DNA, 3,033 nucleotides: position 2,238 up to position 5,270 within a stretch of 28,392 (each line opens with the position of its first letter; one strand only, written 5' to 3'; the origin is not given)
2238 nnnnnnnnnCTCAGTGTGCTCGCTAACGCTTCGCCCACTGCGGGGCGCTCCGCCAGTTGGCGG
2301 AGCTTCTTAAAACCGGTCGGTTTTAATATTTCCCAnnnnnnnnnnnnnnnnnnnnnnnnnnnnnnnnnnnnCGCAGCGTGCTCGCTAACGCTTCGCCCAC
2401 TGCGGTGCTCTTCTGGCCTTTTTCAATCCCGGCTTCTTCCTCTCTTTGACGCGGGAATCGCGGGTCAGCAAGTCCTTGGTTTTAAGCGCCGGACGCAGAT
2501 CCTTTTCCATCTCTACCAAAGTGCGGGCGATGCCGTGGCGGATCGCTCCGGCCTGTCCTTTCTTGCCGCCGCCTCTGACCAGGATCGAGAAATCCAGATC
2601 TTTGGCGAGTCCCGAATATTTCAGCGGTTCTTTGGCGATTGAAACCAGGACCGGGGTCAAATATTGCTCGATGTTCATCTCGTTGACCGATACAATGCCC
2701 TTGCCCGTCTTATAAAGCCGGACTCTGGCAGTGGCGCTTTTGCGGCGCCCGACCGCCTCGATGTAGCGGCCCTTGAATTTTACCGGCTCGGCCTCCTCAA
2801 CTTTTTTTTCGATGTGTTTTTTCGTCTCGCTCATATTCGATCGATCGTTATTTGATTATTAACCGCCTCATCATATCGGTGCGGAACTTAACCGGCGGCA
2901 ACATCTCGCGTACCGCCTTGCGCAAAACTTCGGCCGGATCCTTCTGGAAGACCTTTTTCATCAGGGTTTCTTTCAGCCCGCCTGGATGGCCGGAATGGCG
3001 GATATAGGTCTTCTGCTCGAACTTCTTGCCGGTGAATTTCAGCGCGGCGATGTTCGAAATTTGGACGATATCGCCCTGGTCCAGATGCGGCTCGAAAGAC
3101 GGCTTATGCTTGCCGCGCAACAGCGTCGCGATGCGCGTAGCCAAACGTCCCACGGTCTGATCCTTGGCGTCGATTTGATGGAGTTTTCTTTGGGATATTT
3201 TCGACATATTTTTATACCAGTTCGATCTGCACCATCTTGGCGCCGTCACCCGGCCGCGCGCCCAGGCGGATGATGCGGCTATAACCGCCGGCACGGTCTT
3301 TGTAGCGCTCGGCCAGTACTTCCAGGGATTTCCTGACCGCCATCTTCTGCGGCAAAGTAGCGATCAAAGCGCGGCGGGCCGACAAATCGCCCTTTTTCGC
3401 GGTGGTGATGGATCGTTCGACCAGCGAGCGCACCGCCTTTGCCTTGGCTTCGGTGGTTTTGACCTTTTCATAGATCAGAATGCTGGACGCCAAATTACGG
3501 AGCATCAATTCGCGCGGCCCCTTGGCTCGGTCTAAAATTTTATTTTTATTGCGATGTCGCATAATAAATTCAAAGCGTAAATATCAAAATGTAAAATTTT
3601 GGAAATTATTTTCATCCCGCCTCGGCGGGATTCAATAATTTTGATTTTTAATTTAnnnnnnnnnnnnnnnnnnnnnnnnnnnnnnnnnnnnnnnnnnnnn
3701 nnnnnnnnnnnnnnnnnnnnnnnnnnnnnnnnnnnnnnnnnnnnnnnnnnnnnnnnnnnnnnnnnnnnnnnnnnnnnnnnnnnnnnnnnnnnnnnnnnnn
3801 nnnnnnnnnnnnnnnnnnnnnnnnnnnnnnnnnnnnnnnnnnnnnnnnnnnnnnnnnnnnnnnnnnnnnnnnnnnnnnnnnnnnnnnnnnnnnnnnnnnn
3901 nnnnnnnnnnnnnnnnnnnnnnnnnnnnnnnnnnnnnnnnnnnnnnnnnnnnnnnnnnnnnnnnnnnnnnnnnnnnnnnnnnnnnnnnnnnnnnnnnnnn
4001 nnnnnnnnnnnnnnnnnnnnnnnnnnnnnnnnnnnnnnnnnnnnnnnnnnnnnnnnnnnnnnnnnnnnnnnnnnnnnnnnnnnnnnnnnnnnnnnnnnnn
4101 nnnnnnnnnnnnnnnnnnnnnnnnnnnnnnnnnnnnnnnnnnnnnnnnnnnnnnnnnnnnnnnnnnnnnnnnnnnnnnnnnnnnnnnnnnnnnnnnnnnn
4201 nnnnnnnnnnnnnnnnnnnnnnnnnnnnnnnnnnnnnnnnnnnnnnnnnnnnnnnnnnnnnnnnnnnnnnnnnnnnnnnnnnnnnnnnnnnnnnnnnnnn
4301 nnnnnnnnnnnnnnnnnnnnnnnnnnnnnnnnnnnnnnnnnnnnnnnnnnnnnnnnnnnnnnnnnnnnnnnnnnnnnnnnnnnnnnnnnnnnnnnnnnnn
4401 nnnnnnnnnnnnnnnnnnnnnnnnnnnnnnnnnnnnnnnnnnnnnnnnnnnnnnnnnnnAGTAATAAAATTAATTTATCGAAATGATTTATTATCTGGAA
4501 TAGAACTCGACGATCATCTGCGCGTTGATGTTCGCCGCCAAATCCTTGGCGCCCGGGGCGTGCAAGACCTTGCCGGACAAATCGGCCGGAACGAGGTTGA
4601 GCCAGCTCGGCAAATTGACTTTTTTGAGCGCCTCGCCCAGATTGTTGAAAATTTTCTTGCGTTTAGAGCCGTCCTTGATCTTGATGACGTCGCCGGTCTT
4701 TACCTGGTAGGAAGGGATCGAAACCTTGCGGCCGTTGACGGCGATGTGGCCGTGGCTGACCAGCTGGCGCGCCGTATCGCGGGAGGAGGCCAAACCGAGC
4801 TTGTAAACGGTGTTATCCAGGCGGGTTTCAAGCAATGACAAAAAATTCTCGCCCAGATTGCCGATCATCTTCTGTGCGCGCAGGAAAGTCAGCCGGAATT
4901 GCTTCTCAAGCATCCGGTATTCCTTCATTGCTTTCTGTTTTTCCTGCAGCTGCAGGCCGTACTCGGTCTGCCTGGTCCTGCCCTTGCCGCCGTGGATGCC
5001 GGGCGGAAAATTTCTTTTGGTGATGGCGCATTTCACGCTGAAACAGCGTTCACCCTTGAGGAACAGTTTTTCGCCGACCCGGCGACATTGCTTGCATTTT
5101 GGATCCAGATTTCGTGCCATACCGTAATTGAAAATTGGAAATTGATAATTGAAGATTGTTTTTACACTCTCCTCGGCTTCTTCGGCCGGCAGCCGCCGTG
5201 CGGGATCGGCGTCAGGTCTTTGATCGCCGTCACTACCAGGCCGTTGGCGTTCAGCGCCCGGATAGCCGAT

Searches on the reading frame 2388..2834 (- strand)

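Call 78: search_protein_families(library=pfam, proteins=[window:2388-2834:-], max_evalue=0.00001)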
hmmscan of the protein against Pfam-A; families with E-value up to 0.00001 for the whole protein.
window:2388-2834:- (149 aa): 1 family
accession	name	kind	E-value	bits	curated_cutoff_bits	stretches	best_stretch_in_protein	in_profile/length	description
PF00380.25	Ribosomal_S9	-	1.5e-40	138.9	22.5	1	29-149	1-121/121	Ribosomal protein S9/S16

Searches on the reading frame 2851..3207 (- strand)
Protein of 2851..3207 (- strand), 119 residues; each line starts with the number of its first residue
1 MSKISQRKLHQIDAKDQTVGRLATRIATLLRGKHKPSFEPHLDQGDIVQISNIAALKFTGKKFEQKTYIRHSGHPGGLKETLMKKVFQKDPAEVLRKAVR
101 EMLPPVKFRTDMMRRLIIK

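Call 78: search_protein_families(library=pfam, proteins=[window:2851-3207:-], max_evalue=0.00001)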
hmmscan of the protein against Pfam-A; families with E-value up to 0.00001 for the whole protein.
window:2851-3207:- (119 aa): 1 family
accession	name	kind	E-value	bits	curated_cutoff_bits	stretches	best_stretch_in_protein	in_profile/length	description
PF00572.24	Ribosomal_L13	-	1.2e-39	135.5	23.8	1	7-117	1-111/119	Ribosomal protein L13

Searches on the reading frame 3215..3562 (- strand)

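Call 78: search_protein_families(library=pfam, proteins=[window:3215-3562:-], max_evalue=0.00001)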
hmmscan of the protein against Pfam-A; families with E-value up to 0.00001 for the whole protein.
window:3215-3562:- (116 aa): 1 family
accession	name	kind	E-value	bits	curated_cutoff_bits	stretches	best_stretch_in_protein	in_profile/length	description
PF01196.24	Ribosomal_L17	-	3.8e-31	108.3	27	1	20-116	1-97/97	Ribosomal protein L17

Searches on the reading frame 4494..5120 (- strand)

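Call 78: search_protein_families(library=pfam, proteins=[window:4494-5120:-], max_evalue=0.00001)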
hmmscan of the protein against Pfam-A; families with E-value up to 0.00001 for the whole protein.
window:4494-5120:- (209 aa): 2 families
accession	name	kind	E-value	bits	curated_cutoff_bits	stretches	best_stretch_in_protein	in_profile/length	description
PF00163.24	Ribosomal_S4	-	7.4e-27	94.3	23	1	3-98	1-95/95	Ribosomal protein S4/S9 N-terminal domain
PF01479.30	S4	-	9.2e-20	70.6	22.8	1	100-146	2-48/48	S4 domain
